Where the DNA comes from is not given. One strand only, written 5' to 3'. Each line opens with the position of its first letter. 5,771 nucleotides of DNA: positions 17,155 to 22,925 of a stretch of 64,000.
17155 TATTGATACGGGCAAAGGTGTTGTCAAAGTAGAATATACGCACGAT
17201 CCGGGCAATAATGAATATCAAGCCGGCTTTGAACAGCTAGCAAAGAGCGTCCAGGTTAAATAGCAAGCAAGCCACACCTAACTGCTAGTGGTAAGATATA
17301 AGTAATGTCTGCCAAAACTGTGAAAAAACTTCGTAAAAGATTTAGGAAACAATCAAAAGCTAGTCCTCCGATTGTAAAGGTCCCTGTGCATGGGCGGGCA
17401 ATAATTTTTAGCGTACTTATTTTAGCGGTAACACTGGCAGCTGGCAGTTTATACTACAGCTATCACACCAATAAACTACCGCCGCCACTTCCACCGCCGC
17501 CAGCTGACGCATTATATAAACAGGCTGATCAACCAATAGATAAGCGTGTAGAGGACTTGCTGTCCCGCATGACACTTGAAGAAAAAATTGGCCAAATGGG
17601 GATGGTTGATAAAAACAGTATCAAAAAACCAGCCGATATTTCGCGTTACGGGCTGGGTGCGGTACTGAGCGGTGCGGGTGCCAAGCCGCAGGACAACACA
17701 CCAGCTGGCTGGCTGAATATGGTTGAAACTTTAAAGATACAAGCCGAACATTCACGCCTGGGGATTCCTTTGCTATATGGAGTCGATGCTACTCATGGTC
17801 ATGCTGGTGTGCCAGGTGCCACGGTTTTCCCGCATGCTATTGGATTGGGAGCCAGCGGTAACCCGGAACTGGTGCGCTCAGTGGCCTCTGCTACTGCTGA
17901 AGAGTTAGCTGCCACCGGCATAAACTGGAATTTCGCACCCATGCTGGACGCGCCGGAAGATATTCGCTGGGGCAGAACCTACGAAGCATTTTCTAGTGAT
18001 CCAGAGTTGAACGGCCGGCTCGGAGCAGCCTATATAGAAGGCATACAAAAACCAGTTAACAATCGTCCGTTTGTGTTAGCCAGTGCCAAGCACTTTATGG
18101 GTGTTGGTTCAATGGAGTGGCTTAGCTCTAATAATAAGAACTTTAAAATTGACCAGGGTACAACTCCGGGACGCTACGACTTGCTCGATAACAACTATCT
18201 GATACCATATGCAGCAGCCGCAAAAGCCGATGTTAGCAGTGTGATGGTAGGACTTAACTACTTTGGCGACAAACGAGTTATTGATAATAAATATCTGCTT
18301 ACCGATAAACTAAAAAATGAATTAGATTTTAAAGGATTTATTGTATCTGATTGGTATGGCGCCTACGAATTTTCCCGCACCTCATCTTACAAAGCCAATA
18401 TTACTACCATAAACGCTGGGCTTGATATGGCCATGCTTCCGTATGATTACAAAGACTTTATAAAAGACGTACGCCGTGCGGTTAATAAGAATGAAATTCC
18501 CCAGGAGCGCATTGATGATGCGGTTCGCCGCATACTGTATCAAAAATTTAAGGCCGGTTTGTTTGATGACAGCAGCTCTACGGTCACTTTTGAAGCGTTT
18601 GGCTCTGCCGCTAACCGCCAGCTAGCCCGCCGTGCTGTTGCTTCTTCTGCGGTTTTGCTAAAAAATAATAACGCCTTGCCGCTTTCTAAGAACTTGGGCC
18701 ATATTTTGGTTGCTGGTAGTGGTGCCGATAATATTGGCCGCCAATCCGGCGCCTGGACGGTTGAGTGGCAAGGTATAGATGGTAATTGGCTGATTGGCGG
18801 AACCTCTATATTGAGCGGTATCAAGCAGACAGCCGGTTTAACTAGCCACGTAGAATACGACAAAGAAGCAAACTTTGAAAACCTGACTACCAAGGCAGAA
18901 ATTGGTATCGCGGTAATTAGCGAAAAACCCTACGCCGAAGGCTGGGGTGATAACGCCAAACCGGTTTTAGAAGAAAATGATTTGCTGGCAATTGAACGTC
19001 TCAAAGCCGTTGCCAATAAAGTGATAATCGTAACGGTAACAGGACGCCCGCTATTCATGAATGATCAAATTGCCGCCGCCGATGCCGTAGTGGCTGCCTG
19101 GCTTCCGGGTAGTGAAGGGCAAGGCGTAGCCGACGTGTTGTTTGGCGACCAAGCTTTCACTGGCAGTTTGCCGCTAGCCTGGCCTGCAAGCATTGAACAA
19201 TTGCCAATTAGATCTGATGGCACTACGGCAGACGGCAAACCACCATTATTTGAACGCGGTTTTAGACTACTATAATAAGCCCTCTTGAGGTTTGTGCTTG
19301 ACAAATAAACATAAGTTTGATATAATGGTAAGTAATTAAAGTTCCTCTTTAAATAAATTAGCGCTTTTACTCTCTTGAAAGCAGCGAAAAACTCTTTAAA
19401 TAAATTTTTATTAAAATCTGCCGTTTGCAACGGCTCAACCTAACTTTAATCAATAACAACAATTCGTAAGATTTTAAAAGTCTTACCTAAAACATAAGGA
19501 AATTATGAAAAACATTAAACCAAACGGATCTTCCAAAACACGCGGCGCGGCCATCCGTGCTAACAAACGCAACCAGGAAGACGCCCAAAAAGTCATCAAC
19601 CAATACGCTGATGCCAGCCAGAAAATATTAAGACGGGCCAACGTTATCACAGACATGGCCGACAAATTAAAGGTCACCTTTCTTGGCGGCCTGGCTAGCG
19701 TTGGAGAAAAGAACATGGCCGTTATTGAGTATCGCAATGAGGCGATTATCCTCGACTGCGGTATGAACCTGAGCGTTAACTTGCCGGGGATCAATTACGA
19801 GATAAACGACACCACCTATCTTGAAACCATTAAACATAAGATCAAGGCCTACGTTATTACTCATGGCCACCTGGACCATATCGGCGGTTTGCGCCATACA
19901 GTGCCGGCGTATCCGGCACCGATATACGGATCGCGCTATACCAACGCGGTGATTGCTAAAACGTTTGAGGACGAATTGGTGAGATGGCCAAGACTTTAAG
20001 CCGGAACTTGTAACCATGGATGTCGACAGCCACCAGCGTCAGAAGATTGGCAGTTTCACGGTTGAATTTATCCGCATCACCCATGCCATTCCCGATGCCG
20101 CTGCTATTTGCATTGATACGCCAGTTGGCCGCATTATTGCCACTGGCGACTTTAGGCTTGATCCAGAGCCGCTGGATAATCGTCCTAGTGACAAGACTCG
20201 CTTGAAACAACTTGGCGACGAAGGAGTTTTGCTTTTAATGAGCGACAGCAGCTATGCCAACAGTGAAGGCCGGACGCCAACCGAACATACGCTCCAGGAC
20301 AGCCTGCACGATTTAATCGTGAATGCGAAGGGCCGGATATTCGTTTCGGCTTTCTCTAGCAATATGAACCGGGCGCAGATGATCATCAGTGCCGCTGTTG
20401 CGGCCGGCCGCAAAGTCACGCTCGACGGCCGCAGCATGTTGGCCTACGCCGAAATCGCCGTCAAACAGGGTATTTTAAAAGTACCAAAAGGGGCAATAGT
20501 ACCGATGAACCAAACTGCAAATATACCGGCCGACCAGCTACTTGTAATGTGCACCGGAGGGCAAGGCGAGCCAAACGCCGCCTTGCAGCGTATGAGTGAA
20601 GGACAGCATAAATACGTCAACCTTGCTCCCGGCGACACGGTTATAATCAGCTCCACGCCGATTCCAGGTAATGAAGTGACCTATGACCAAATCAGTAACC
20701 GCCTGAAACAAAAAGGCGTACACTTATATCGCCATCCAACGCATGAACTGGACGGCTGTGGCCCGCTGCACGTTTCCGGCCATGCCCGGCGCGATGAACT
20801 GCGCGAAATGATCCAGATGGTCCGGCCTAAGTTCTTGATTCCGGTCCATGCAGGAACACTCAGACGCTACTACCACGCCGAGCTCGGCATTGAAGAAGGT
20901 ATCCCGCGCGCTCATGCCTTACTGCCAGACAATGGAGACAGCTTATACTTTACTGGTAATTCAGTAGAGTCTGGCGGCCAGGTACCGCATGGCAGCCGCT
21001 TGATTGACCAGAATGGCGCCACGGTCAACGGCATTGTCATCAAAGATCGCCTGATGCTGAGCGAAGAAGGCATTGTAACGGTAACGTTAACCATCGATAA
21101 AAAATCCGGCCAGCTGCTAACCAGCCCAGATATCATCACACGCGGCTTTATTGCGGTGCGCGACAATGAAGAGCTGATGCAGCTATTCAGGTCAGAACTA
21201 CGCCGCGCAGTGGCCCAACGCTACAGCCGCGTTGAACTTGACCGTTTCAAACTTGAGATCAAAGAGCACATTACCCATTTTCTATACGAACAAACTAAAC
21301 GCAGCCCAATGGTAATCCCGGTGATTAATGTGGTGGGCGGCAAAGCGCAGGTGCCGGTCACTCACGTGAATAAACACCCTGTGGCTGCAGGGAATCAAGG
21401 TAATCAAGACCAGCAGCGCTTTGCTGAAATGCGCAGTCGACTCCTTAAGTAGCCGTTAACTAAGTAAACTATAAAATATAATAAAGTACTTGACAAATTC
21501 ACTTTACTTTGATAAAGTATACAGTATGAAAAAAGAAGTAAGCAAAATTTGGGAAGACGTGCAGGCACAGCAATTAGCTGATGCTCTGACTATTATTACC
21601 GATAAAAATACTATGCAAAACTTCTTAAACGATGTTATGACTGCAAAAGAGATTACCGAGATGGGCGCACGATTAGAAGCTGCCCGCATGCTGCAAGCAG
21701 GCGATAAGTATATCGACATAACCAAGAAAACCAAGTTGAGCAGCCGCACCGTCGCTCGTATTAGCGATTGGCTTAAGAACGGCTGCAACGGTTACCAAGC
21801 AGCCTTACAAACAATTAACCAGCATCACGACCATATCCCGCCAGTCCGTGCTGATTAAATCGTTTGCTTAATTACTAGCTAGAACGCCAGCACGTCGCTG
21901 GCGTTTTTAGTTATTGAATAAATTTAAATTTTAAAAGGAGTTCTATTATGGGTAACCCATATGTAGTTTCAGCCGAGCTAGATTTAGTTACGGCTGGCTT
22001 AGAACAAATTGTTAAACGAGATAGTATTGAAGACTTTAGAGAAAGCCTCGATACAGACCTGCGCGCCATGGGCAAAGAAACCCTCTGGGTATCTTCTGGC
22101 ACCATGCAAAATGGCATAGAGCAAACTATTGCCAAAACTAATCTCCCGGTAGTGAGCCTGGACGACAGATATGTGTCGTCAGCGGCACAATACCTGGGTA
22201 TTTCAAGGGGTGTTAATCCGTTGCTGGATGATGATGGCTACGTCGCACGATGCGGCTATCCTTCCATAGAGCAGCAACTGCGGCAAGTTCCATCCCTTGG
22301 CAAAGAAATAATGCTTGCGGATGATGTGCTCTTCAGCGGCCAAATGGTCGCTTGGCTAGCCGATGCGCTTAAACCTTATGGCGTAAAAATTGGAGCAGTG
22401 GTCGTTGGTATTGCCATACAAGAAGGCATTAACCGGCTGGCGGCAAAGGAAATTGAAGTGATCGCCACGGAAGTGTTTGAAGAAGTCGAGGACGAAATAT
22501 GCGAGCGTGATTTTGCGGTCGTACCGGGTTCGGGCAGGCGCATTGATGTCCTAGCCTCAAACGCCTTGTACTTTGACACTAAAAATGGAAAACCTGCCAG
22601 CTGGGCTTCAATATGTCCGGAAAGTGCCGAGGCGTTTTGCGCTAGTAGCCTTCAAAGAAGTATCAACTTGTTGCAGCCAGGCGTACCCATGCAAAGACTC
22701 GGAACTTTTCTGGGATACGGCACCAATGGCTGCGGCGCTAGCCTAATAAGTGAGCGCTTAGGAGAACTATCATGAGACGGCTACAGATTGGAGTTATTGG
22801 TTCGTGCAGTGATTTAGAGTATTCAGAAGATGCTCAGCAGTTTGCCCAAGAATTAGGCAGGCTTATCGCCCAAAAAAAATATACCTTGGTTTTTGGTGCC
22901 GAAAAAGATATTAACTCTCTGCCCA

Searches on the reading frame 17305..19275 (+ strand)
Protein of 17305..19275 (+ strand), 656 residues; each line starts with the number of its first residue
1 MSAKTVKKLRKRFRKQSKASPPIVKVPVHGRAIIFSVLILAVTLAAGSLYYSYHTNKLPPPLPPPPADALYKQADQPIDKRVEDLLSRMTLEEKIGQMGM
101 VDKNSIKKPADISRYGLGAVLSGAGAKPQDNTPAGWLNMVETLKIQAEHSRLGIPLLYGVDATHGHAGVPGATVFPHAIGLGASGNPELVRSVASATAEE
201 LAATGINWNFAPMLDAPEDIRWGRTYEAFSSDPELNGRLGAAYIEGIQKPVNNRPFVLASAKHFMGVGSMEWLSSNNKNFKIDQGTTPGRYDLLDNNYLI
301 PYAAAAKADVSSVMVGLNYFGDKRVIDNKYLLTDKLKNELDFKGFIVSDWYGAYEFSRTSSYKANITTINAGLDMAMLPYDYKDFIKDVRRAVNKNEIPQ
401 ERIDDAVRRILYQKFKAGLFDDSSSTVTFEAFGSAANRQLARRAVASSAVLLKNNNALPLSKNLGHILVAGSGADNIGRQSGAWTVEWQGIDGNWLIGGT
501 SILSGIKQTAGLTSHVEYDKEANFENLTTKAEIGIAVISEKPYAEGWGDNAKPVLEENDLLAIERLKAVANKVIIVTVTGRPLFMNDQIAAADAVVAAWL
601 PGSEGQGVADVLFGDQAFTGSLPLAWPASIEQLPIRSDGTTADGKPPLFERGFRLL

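Call 24: find_encoding_contigs(protein=window:17305-19275:+, flank=5000, max_places=10)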
Protein window:17305-19275:+ (656 aa): 1 contig read that carries it; 1 place shown.
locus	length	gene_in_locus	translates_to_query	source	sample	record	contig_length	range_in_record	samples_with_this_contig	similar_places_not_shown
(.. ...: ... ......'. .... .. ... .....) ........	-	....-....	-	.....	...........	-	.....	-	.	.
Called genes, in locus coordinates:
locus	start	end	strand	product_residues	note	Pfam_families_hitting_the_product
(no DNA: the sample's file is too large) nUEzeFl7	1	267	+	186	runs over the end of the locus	-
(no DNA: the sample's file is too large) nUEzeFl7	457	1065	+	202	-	PF13521:AAA_28 (faint)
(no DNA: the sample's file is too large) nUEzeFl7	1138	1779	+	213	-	PF00300:His_Phos_1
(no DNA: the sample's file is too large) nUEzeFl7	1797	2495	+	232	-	PF01255:Prenyltransf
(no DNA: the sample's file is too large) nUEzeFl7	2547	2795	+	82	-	-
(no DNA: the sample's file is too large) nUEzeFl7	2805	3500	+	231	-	-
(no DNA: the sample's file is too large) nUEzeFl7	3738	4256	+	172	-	PF00560:LRR_1 (faint), PF13855:LRR_8, PF12799:LRR_4, PF23598:LRR_14, PF13855:LRR_8, PF12799:LRR_4 (weak)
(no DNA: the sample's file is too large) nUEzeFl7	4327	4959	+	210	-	-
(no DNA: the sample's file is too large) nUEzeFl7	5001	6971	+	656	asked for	PF00933:Glyco_hydro_3, PF01915:Glyco_hydro_3_C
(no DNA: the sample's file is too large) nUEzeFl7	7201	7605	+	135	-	?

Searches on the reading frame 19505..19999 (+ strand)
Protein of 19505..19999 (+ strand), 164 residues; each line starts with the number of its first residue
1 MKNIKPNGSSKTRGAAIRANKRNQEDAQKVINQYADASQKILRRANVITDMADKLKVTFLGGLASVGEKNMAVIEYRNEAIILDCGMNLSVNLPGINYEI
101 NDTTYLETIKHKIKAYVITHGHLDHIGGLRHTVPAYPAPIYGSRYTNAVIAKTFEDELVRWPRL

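Call 5: search_protein_families(library=pfam, proteins=[window:19505-19996:+], max_evalue=0.01)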
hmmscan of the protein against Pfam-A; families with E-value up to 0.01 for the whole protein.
window:19505-19996:+ (164 aa): 3 families
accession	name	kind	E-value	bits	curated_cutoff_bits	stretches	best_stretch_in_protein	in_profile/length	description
PF00753.33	Lactamase_B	-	4.2e-10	40.3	22.7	1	68-144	5-75/196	Metallo-beta-lactamase superfamily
PF02112.21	PDEase_II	-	8.3e-06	25.6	23.7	1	106-163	76-140/340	cAMP phosphodiesterases class-II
PF12706.13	Lactamase_B_2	-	1.2e-05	25.5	27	1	111-155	29-75/200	Beta-lactamase superfamily domain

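Call 14: find_encoding_contigs(protein=window:19505-19999:+, flank=3000, max_places=10)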
Protein window:19505-19999:+ (164 aa): no gene with exactly this product is on record in the collection.

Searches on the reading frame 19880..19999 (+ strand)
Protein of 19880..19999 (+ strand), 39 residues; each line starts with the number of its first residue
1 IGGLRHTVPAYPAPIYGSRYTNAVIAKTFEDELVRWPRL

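Call 36: find_encoding_contigs(protein=window:19880-19999:+, flank=1000, max_places=5)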
Protein window:19880-19999:+ (39 aa): no gene with exactly this product is on record in the collection.

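Call 38: find_encoding_contigs(protein=window:19883-19999:+, flank=1000, max_places=5)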
Protein window:19883-19999:+ (38 aa): no gene with exactly this product is on record in the collection.

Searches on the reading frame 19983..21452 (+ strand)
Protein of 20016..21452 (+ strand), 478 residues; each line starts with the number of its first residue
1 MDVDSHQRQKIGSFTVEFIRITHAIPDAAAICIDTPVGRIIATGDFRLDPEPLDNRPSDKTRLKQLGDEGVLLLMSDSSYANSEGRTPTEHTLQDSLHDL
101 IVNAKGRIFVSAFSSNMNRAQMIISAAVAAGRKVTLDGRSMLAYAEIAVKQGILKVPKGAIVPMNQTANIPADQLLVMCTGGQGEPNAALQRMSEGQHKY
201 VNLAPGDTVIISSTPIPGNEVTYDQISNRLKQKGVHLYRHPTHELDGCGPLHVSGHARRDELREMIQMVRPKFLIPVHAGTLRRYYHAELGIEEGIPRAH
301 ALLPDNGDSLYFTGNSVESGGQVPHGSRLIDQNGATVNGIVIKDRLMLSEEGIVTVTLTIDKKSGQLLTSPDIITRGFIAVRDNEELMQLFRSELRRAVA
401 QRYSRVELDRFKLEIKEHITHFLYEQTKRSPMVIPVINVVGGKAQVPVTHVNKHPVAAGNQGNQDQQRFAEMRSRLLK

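Call 5: search_protein_families(library=pfam, proteins=[window:20016-21449:+, window:19983-21449:+], max_evalue=0.01)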
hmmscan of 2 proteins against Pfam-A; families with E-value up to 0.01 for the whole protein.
window:20016-21449:+ (478 aa): 3 families
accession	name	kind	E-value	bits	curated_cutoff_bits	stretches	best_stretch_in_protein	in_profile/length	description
PF22505.1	RNase_J_b_CASP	-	6.1e-41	139.6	27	1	105-230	1-126/126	Ribonuclease J, beta-CASP domain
PF17770.6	RNase_J_C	-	1.5e-25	90.5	23.8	1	341-438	1-100/102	Ribonuclease J C-terminal domain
PF07521.17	RMMBL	-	9.9e-07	29.1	21.6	1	252-293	13-55/63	Zn-dependent metallo-hydrolase RNA specificity domain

window:19983-21449:+ (489 aa): 3 families
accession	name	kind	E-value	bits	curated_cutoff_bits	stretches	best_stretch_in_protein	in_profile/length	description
PF22505.1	RNase_J_b_CASP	-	6.4e-41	139.5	27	1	116-241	1-126/126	Ribonuclease J, beta-CASP domain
PF17770.6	RNase_J_C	-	1.6e-25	90.5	23.8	1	352-449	1-100/102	Ribonuclease J C-terminal domain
PF07521.17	RMMBL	-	1e-06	29.1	21.6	1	263-304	13-55/63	Zn-dependent metallo-hydrolase RNA specificity domain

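Call 9: find_encoding_contigs(protein=window:20016-21452:+, flank=3000, max_places=10)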
Protein window:20016-21452:+ (478 aa): no gene with exactly this product is on record in the collection.

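Call 15: find_homologous_proteins(query=window:20016-21449:+, max_evalue=1e-100)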
Query window:20016-21449:+ (478 aa): 3354 proteins with E <= 1e-100 among 8000 candidates; the best 120 are listed.
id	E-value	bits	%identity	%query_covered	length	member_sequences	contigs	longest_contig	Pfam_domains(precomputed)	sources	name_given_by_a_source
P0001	9.1e-282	953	90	100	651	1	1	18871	PF17770.8,PF12706.14,PF22505.2,PF23023.2,PF07521.18,PF00753.34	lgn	-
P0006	2.1e-242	823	75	100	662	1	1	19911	PF17770.8,PF12706.14,PF22505.2,PF23023.2,PF07521.18,PF00753.34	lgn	-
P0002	5.2e-242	822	75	100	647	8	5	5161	PF17770.8,PF12706.14,PF22505.2,PF02112.22,PF23023.2,PF07521.18,PF00753.34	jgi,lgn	jgi:ribonuclease J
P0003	5.6e-242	821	75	100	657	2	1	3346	PF17770.8,PF12706.14,PF22505.2,PF23023.2,PF07521.18,PF00753.34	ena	-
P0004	4.3e-241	819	75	100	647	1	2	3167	PF17770.8,PF12706.14,PF22505.2,PF02112.22,PF23023.2,PF07521.18,PF00753.34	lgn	-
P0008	6.1e-241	818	75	100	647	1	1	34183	PF17770.8,PF12706.14,PF22505.2,PF23023.2,PF07521.18,PF00753.34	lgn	-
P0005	7.8e-241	818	75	100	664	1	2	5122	PF17770.8,PF12706.14,PF22505.2,PF23023.2,PF07521.18,PF00753.34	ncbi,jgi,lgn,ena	-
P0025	1.6e-240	817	75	100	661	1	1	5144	PF17770.8,PF12706.14,PF22505.2,PF23023.2,PF07521.18,PF00753.34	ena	-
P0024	4.5e-240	815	75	100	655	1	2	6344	PF17770.8,PF12706.14,PF22505.2,PF07521.18,PF00753.34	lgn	-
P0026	6.4e-240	815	74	100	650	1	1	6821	PF17770.8,PF12706.14,PF22505.2,PF23023.2,PF07521.18,PF00753.34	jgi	jgi:ribonuclease J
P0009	1.4e-238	810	74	100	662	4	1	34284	PF17770.8,PF12706.14,PF22505.2,PF23023.2,PF07521.18,PF00753.34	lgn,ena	-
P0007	1.7e-238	810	74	100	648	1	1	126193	PF17770.8,PF12706.14,PF22505.2,PF02112.22,PF23023.2,PF07521.18,PF00753.34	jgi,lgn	jgi:ribonuclease J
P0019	2.8e-238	809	74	100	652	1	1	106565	PF17770.8,PF12706.14,PF22505.2,PF02112.22,PF23023.2,PF07521.18,PF00753.34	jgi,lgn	-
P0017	4.1e-238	809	73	99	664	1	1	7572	PF17770.8,PF12706.14,PF22505.2,PF23023.2,PF07521.18,PF00753.34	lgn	-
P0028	1.2e-237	807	74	100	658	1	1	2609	PF17770.8,PF12706.14,PF22505.2,PF23023.2,PF07521.18,PF00753.34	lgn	-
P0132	3.0e-227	773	71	100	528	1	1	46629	PF17770.8,PF22505.2,PF07521.18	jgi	-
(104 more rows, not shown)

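Call 28: find_encoding_contigs(protein=P0132, flank=2500, max_places=3)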
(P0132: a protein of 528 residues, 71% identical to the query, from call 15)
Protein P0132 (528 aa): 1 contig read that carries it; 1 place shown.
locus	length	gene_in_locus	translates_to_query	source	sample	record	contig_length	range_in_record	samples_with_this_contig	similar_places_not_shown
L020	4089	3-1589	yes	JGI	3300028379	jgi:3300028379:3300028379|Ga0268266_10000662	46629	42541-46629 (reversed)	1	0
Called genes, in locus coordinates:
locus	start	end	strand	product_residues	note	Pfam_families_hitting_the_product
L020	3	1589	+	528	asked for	PF22505:RNase_J_b_CASP, PF07521:RMMBL (weak), PF17770:RNase_J_C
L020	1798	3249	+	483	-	PF03772:Competence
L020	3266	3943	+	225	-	PF00027:cNMP_binding, PF13545:HTH_Crp_2, PF00325:Crp (weak)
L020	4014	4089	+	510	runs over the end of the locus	PF00989:PAS (weak), PF08448:PAS_4, PF13426:PAS_9 (weak), PF08447:PAS_3, PF00512:HisKA, PF02518:HATPase_c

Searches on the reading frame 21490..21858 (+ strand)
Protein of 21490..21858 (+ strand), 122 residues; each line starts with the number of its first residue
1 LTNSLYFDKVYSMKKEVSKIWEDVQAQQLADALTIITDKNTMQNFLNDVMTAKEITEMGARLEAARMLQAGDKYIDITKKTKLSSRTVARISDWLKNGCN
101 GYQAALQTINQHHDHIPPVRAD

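Call 23: search_protein_families(library=pfam, proteins=[window:21490-21855:+], max_evalue=0.0001)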
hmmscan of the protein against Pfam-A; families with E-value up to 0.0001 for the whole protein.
window:21490-21855:+ (122 aa): 1 family
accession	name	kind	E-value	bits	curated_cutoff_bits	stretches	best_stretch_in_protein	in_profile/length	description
PF01371.25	Trp_repressor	-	5.6e-16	58.8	27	1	26-108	3-86/88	Trp repressor protein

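Call 29: find_encoding_contigs(protein=window:21490-21858:+, flank=6000, max_places=10)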
Protein window:21490-21858:+ (122 aa): 1 contig read that carries it; 1 place shown.
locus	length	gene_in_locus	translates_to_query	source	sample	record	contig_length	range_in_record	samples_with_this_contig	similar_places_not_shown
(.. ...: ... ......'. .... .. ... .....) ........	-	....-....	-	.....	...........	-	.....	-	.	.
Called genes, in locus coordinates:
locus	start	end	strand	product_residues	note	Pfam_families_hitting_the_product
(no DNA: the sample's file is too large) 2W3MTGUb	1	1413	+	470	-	?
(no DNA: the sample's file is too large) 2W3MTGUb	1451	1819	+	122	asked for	PF01371:Trp_repressor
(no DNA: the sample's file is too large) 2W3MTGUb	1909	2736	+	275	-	-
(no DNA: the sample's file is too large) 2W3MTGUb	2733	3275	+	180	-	PF18306:LDcluster4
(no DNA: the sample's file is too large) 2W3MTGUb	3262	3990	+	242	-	PF24827:AstE_AspA_cat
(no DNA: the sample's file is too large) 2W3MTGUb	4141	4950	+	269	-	PF01636:APH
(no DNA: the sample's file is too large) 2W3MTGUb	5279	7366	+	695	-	-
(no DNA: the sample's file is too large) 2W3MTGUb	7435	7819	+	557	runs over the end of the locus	-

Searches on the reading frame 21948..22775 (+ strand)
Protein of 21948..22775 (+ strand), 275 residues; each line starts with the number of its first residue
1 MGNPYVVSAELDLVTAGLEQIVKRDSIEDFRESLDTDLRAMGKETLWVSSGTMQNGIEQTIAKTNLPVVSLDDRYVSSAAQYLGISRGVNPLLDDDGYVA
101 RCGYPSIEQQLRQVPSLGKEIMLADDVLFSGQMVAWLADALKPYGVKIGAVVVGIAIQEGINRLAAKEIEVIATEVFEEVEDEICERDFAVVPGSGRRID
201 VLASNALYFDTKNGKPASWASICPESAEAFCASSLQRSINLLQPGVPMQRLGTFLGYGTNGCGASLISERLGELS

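Call 23: search_protein_families(library=pfam, proteins=[window:21948-22772:+], max_evalue=0.0001)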
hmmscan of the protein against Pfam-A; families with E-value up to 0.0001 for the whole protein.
window:21948-22772:+ (275 aa): 0 families

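Call 25: find_encoding_contigs(protein=window:21948-22775:+, flank=5000, max_places=10)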
Protein window:21948-22775:+ (275 aa): 1 contig read that carries it; 1 place shown.
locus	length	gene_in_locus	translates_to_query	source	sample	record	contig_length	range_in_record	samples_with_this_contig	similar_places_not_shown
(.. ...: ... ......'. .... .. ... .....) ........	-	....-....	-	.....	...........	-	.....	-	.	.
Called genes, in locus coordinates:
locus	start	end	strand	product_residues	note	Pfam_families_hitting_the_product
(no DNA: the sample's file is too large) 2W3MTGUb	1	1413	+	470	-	?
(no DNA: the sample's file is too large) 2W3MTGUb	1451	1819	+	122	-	PF01371:Trp_repressor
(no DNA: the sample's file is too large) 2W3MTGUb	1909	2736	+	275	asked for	-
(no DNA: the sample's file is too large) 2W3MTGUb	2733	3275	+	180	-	PF18306:LDcluster4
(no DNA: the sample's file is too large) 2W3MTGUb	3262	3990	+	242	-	PF24827:AstE_AspA_cat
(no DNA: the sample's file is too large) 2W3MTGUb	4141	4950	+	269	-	PF01636:APH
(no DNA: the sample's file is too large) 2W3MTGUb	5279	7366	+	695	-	-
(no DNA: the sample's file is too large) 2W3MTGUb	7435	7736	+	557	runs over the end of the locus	-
